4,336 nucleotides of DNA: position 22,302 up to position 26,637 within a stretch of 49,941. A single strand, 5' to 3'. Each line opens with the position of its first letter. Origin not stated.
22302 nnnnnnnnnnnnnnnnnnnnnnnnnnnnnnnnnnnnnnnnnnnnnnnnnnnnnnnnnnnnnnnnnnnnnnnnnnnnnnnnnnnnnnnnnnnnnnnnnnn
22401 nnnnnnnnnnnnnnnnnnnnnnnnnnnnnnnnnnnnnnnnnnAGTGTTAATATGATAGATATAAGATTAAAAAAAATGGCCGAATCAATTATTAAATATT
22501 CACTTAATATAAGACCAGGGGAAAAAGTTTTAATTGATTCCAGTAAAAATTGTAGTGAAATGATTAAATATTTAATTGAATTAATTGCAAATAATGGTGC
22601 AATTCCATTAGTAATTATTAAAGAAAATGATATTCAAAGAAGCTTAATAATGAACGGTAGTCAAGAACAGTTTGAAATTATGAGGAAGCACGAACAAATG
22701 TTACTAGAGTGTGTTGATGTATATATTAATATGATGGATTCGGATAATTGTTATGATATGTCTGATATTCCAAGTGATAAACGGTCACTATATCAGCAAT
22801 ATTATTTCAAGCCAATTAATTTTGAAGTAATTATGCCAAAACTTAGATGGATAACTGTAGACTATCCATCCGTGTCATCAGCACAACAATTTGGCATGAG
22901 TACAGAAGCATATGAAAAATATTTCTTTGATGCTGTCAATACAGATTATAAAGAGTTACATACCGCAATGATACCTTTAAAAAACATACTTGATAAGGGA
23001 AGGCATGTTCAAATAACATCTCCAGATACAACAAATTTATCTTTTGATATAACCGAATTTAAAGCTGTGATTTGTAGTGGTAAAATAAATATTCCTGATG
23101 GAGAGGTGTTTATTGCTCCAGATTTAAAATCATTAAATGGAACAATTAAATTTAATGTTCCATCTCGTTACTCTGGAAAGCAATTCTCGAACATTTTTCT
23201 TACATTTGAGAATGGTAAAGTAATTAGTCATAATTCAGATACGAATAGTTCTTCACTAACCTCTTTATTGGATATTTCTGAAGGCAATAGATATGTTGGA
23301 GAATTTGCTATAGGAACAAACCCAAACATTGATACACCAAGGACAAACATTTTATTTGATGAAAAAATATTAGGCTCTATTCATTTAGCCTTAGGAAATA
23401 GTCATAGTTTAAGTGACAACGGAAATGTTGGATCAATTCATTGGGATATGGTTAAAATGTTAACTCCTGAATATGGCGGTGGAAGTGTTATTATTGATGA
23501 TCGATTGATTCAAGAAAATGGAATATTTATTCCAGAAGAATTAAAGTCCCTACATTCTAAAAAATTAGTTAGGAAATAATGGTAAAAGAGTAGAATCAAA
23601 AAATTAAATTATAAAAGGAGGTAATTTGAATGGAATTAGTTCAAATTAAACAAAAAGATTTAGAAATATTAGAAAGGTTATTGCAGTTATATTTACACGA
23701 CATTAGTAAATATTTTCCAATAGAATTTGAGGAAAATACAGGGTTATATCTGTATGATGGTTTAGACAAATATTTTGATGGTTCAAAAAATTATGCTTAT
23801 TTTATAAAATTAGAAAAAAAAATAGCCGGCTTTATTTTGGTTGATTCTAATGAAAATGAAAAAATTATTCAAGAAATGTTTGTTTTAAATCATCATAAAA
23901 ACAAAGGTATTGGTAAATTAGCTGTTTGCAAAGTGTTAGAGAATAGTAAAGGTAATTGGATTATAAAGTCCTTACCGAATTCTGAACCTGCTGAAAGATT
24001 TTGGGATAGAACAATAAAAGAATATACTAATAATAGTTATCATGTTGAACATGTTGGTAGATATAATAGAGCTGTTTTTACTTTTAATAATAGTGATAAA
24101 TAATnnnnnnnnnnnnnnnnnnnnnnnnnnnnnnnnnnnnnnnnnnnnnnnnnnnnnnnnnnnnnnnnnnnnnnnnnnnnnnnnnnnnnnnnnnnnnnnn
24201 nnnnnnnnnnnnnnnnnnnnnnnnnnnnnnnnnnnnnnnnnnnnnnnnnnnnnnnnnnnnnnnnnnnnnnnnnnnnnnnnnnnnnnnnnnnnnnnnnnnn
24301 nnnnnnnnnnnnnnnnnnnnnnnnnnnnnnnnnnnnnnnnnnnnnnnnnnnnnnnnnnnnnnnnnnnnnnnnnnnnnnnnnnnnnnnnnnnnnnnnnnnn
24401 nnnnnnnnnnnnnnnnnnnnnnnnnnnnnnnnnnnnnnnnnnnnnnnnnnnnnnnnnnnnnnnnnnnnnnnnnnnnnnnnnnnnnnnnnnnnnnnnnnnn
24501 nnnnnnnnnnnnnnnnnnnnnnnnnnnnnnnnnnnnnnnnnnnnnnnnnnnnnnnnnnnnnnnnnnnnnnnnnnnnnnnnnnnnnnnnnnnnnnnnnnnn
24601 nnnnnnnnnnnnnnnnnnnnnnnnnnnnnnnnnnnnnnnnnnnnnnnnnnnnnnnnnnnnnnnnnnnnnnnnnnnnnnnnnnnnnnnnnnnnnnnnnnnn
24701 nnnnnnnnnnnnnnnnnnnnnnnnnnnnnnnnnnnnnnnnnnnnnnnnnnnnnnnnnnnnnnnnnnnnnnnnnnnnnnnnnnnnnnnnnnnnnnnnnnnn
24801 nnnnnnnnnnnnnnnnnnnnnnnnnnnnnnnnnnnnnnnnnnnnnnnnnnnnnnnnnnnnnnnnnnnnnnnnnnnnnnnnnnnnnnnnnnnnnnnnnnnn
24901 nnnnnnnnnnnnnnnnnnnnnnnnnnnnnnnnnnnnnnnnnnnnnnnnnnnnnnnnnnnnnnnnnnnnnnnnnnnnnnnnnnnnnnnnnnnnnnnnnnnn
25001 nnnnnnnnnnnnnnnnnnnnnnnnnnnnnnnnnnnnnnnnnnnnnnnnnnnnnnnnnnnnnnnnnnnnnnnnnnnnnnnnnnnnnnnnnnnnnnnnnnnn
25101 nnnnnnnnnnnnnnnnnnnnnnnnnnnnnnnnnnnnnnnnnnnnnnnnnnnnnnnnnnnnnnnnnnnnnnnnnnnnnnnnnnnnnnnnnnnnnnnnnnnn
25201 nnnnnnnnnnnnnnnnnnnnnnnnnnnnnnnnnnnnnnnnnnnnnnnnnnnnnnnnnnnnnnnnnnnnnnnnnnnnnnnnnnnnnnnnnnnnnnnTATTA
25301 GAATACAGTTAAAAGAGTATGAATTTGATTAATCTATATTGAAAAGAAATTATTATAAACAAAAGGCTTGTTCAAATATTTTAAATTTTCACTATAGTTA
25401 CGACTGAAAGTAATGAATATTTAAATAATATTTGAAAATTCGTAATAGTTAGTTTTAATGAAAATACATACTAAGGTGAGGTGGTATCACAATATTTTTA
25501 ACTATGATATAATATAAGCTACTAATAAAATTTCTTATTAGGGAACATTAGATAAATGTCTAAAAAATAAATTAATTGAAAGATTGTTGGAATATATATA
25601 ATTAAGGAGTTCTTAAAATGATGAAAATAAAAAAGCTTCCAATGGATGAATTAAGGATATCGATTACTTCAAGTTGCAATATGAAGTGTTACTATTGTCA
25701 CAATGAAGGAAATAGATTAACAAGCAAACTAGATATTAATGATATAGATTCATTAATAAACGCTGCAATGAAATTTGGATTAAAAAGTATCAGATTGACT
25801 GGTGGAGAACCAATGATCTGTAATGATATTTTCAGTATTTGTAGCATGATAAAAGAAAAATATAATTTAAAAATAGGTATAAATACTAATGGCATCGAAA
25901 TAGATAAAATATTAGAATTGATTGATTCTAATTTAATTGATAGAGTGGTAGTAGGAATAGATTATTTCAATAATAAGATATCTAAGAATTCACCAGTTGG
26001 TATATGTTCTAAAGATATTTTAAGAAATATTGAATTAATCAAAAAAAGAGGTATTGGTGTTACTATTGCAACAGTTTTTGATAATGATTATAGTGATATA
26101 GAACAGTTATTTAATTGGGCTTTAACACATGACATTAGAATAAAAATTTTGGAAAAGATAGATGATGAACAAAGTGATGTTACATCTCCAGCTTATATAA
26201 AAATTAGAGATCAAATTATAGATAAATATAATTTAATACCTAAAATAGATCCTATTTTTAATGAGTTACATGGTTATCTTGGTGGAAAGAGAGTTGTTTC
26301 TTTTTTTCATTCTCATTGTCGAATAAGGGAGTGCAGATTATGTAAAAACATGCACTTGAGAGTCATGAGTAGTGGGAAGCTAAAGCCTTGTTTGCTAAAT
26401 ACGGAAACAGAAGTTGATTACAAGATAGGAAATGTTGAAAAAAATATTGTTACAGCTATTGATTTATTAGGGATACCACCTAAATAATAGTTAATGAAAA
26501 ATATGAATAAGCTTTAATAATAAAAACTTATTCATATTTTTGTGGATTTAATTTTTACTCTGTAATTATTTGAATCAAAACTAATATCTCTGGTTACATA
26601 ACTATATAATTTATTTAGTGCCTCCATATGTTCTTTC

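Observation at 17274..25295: Operon 1: a tightly coupled 9-gene radical-SAM peptide-maturation system with an unusual gene set and no exporter, endoprotease or regulator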

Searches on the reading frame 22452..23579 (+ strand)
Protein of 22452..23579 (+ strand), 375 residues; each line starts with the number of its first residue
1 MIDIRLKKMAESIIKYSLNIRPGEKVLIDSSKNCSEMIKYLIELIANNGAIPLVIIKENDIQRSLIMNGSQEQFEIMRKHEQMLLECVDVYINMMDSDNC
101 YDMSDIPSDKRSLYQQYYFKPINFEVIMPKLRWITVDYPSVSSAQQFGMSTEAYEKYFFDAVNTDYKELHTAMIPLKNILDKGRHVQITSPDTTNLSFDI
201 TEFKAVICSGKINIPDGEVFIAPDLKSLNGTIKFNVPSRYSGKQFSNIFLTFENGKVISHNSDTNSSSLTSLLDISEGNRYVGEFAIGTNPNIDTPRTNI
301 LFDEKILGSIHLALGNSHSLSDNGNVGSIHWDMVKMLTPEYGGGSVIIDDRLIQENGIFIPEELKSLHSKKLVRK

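Call 3: search_protein_families(library=pfam, proteins=[window:22452-23579:+], max_evalue=0.01)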
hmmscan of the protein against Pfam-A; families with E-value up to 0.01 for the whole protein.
window:22452-23579:+ (375 aa): 1 family
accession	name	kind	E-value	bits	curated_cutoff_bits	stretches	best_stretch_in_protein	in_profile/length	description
PF02073.20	Peptidase_M29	-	3.6e-48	164.8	27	1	5-334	4-381/406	Thermophilic metalloprotease (M29)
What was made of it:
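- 22452..23579 (+): E: M29 (AmpS/PepS-type) aminopeptidase, cytoplasmic. Pfam Peptidase_M29 3.6e-48 (call 3).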

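Call 4: search_protein_families(library=ncbifam, proteins=[window:22452-23579:+], max_evalue=0.01)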
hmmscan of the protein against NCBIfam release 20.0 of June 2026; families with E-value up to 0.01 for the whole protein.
window:22452-23579:+ (375 aa): 0 families

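Call 59: search_protein_families(library=padloc, proteins=[window:22452-23579:+], max_evalue=0.001)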
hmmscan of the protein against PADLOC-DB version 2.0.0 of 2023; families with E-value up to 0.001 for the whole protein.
window:22452-23579:+ (375 aa): 0 families

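Call 71: search_solved_structures(query=window:22452-23576:+, max_evalue=0.00001, show_alignments=1)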
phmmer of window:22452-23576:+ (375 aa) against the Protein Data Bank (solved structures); distinct sequences matched with E-value up to 0.00001: 4.
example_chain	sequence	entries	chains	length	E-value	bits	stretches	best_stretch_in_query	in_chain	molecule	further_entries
1zjc_A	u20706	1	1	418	1.1e-15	61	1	5-325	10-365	aminopeptidase ampS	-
2ayi_A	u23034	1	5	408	7.8e-10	41.7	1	212-319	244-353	Aminopeptidase T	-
4icq_A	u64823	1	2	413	1.7e-08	37.3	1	213-321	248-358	Aminopeptidase PepS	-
4icr_A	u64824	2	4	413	4e-08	36.1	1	213-321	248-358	Aminopeptidase PepS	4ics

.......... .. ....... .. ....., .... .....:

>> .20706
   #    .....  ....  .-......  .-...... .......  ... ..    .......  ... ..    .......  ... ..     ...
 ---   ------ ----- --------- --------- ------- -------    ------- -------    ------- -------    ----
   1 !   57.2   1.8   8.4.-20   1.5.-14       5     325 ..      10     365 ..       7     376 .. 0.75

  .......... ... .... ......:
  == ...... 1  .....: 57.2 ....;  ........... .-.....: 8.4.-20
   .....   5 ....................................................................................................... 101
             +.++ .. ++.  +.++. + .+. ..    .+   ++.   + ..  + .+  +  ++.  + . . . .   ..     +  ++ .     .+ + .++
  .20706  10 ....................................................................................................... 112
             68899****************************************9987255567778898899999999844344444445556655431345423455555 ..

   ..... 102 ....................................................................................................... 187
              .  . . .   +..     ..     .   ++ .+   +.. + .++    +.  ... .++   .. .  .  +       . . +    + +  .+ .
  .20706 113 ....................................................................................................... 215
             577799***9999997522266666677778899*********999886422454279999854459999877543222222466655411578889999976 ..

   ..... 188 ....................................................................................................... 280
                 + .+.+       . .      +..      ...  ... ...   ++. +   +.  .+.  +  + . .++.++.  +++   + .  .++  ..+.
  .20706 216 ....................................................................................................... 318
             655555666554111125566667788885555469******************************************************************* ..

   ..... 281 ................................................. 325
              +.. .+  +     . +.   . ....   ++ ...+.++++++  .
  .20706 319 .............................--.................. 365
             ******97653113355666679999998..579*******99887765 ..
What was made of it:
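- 22452..23579 (+): Aligns to AmpS 1zjc with the Glu/Glu/His metal-ligand motifs retained (call 71).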

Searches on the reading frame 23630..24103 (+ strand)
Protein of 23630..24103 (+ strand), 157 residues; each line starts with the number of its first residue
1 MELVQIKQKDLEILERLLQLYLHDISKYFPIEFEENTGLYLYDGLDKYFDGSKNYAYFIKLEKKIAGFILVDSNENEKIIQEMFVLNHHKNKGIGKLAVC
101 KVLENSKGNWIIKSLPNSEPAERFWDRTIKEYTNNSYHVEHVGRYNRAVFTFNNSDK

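Call 3: search_protein_families(library=pfam, proteins=[window:23630-24103:+], max_evalue=0.01)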
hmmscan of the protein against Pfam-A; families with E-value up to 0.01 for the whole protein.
window:23630-24103:+ (157 aa): 3 families
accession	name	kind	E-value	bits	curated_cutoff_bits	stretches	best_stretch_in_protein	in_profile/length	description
PF00583.31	Acetyltransf_1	-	1.3e-05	25.9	20.7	1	39-126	22-112/116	Acetyltransferase (GNAT) family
PF13673.13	Acetyltransf_10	-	0.00011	22.6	23.6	1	43-105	20-79/128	Acetyltransferase (GNAT) domain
PF13508.13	Acetyltransf_7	-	0.00018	22.2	27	1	57-125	5-77/84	Acetyltransferase (GNAT) domain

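Call 4: search_protein_families(library=ncbifam, proteins=[window:23630-24103:+], max_evalue=0.01)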
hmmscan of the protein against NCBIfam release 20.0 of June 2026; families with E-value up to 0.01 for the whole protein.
window:23630-24103:+ (157 aa): 0 families

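Call 59: search_protein_families(library=padloc, proteins=[window:23630-24103:+], max_evalue=0.001)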
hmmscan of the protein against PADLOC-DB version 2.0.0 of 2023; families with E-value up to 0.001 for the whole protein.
window:23630-24103:+ (157 aa): 0 families

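Call 89: search_solved_structures(query=window:23630-24100:+, max_evalue=1)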
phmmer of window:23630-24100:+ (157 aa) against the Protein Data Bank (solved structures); distinct sequences matched with E-value up to 1: 5.
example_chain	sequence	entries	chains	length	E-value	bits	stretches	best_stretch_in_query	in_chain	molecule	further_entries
5i0c_A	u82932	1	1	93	0.0038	20.4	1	55-128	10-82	Uncharacterized protein YjdJ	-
4e2a_A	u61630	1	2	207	0.47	13.6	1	39-99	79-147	Putative acetyltransferase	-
6yug_A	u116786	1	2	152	0.69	13.1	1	66-110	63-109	Diamine acetyltransferase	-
4et7_A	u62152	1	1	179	0.75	13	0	96-125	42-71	Ephrin type-A receptor 5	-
5xxr_A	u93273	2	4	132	0.77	12.9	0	51-107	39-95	Protein RibT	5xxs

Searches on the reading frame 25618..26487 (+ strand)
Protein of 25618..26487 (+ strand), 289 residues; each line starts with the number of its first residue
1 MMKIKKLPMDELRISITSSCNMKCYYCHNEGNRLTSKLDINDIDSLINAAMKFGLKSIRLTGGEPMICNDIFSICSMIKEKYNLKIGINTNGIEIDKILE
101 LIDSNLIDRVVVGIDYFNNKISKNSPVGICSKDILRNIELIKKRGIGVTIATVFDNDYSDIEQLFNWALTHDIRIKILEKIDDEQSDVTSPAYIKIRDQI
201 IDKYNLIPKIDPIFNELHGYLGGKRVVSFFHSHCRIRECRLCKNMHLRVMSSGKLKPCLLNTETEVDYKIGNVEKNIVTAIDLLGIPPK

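Call 3: search_protein_families(library=pfam, proteins=[window:25618-26487:+], max_evalue=0.01)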
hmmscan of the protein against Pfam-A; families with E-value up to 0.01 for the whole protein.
window:25618-26487:+ (289 aa): 2 families
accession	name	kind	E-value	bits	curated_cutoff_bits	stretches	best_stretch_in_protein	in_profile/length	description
PF04055.27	Radical_SAM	-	1.8e-24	87.2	29.5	1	14-167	1-165/166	Radical SAM superfamily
PF13353.11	Fer4_12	-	6.8e-10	39.8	22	1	17-115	12-114/137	4Fe-4S single cluster domain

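Call 4: search_protein_families(library=ncbifam, proteins=[window:25618-26487:+], max_evalue=0.01)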
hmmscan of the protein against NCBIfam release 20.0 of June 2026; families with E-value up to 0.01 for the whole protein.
window:25618-26487:+ (289 aa): 69 families (the best 25 are shown)
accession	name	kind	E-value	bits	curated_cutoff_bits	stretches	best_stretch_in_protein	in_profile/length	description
TIGR02668.1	moaA_archaeal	equivalog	1.5e-35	122.6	325.25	1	8-270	8-277/303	GTP 3',8-cyclase MoaA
TIGR02666.1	moaA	equivalog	7.5e-35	120.5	284.05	1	9-263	9-282/336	GTP 3',8-cyclase MoaA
NF001199.0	PRK00164.2-1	equivalog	7.1e-34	117.3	231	1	9-274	11-285/308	GTP 3',8-cyclase MoaA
TIGR02495.1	NrdG2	equivalog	5.6e-19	68.2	131.15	1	17-164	23-173/193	anaerobic ribonucleoside-triphosphate reductase activating protein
TIGR04317.1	W_rSAM_matur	equivalog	7.3e-18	64.8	380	1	10-277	4-273/349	tungsten cofactor oxidoreductase radical SAM maturase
NF050035.1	rSAM_WgK_link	exception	1.1e-16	60.8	650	1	12-167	11-167/367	radical SAM/SPASM peptide maturase WgkB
NF045574.1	sacti_mat_StsB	exception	3e-14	52.7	625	1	8-276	94-354/466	StsB family radical SAM/SPASM domain sactipeptide maturase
NF045646.2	rSAM_Se_TrsS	equivalog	2.9e-13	49.2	490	1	14-171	90-254/441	radical SAM (seleno)protein TrsS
TIGR04251.1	SCM_rSAM_ScmF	equivalog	3.2e-13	49.8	400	1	8-119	2-118/353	SynChlorMet cassette radical SAM/SPASM protein ScmF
NF038283.1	viperin_w_prok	equivalog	1.4e-12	47.4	180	1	16-153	8-161/281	viperin family antiviral radical SAM protein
TIGR03963.1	rSAM_QueE_Clost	equivalog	1.5e-12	47.7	260.1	1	18-143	27-143/219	putative 7-carboxy-7-deazaguanine synthase QueE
TIGR04466.1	rSAM_BlsE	equivalog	2.8e-12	46.7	400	1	12-116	5-108/327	cytosylglucuronate decarboxylase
NF045702.1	rSAM_GDGT_ether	equivalog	5.6e-12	45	450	1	13-169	89-254/486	tetraether lipid synthase Tes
TIGR04051.1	rSAM_NirJ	equivalog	5.8e-12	45.2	515.45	1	17-169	9-164/354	heme d1 biosynthesis radical SAM protein NirJ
TIGR04545.1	rSAM_ahbD_hemeb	equivalog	6.3e-12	45.6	500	1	15-167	5-161/339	heme b synthase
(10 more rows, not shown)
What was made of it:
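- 25618..26487 (+): H: MoaA-like radical SAM protein. Possibly co-transcribed here, but not part of the conserved system. Best NCBIfam hit is moaA at 122 bits, below the 325 cut-off (call 4).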

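Call 59: search_protein_families(library=padloc, proteins=[window:25618-26487:+], max_evalue=0.001)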
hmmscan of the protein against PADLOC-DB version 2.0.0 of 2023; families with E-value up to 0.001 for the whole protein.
window:25618-26487:+ (289 aa): 3 families
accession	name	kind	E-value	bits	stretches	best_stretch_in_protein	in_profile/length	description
PDLC02903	pVip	-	3.8e-16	57.3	1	15-155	5-146/257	Viperins not associated with kinases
PDLC02904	pVip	-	3.2e-14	51.1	1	16-169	9-166/262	Viperins associated with kinases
PDLC02905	pVip-kinase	-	1.1e-05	22.9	1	15-160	187-344/474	Viperin-kinase fusion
